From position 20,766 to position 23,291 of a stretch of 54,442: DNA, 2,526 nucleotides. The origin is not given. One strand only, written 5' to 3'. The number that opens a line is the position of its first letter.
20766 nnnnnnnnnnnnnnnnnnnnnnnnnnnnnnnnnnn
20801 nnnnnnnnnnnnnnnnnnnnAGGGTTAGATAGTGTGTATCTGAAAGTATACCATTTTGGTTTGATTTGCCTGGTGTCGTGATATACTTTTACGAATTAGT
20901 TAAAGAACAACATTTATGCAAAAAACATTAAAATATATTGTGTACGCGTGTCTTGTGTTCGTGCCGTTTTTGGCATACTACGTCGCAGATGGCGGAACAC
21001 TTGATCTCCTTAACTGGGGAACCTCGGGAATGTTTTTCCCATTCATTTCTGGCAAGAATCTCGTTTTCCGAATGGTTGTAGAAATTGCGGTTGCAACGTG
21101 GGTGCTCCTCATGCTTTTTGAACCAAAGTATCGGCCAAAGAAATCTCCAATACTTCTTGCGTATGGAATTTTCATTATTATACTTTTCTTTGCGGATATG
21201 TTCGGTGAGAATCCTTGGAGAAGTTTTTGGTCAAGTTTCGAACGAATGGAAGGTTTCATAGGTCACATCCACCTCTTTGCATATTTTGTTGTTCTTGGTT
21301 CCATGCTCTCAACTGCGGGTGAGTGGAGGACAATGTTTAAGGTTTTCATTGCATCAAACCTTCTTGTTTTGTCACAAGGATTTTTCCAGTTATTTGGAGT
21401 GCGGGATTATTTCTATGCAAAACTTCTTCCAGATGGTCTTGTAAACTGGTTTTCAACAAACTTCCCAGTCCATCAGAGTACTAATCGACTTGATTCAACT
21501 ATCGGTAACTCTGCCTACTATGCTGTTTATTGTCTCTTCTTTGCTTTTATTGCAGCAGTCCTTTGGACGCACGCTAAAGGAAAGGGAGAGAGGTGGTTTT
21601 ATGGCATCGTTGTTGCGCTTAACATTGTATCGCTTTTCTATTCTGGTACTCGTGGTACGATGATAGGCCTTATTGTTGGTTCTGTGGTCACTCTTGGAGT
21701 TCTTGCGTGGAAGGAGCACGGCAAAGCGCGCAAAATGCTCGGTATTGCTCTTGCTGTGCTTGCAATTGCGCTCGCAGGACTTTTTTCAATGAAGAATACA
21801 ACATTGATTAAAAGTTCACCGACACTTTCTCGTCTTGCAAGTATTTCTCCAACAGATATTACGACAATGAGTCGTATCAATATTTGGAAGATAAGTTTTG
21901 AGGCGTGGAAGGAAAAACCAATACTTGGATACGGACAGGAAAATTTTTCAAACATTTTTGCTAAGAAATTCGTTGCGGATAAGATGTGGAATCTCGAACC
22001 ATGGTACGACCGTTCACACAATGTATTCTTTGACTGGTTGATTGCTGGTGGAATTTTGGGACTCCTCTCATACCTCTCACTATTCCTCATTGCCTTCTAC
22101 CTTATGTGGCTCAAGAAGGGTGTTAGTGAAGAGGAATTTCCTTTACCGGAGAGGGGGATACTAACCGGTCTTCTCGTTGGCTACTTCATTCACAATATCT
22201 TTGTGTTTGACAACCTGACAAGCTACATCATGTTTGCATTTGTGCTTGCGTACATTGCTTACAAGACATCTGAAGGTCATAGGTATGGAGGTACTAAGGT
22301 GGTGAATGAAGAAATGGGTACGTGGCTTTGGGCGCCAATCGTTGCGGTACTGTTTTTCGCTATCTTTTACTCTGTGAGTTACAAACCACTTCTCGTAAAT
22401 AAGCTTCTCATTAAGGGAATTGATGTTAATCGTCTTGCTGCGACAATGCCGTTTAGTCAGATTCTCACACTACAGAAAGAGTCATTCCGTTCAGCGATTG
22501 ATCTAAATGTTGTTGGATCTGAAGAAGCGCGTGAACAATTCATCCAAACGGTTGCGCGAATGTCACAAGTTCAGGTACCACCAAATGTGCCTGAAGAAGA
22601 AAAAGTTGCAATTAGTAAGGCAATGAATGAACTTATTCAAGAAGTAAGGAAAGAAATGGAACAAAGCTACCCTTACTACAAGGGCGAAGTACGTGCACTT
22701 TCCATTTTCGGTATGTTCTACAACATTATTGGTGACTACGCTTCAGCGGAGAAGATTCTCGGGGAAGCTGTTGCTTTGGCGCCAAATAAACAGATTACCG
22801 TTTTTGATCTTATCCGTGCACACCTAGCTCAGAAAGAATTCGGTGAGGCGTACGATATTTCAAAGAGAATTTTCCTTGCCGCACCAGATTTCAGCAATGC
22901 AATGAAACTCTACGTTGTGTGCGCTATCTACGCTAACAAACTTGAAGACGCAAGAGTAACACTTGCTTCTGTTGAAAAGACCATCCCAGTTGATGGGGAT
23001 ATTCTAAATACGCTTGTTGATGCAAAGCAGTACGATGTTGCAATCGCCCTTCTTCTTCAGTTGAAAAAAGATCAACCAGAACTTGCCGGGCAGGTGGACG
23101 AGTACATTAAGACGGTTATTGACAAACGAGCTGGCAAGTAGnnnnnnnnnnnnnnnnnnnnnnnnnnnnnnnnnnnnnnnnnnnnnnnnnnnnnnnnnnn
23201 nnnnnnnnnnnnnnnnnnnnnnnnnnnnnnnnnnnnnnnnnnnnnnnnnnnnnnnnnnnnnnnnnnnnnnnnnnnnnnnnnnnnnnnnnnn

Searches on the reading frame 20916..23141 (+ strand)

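Call 3: search_protein_families(library=pfam, proteins=[window:20916-23141:+])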
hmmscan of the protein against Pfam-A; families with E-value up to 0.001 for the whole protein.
window:20916-23141:+ (741 aa): 3 families
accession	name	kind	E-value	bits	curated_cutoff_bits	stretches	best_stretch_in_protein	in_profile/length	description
PF04932.20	Wzy_C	-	4.2e-23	82.2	31.7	1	232-387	2-149/149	O-Antigen ligase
PF14559.12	TPR_19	-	4.5e-09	36.9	25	1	606-658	5-57/68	Tetratricopeptide repeat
PF13428.12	TPR_14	-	0.00072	20.5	23.5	0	599-624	8-33/44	Tetratricopeptide repeat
